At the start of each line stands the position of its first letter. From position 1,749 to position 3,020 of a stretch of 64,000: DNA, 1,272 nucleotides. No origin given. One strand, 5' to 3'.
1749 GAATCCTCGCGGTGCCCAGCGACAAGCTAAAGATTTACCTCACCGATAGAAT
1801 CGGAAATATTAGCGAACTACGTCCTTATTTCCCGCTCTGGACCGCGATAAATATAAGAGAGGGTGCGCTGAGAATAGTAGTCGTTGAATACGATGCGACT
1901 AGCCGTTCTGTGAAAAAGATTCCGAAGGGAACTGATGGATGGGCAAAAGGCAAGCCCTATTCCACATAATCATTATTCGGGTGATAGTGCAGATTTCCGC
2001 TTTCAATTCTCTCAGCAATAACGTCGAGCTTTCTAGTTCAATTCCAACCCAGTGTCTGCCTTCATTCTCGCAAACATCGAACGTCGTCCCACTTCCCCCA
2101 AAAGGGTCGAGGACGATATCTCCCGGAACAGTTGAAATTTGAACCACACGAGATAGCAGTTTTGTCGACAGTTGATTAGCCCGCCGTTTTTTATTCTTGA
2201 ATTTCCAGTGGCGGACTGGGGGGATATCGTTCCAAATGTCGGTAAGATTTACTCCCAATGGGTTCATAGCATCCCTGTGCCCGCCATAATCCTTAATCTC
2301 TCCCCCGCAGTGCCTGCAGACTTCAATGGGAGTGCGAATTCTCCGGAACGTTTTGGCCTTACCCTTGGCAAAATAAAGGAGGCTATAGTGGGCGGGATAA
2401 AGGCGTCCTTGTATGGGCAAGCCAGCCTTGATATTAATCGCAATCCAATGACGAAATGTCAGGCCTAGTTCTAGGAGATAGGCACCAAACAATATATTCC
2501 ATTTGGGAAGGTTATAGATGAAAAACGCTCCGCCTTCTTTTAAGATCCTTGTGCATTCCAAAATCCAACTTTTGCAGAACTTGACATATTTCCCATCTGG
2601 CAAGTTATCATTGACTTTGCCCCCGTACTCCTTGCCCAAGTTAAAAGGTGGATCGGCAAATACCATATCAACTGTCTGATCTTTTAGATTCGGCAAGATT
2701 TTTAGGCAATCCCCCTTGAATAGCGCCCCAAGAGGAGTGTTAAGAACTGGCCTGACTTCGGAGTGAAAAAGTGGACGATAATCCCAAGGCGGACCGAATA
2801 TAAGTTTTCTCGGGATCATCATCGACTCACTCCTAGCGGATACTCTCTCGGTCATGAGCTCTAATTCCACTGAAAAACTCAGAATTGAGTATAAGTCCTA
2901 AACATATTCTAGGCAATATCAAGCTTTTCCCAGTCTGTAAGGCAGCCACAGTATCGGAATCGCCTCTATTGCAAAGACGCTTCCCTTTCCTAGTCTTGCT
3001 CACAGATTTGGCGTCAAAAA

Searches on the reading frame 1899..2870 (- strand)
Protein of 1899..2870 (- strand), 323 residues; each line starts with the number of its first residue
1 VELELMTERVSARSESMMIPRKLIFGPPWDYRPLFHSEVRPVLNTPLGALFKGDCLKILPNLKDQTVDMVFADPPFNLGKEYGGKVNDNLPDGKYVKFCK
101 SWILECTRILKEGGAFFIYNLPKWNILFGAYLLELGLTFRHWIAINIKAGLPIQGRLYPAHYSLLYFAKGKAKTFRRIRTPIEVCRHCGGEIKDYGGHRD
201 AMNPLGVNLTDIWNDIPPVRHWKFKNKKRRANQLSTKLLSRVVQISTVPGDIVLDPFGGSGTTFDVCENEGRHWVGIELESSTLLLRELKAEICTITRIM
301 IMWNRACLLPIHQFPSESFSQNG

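Call 52: search_protein_families(library=pfam, proteins=[window:1899-2870:-], max_evalue=0.0001)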
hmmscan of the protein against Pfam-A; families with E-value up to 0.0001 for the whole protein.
window:1899-2870:- (323 aa): 1 family
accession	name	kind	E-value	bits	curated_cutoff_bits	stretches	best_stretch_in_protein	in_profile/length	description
PF01555.25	N6_N4_Mtase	-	6.4e-42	144.4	26.7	1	67-282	1-214/221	DNA methylase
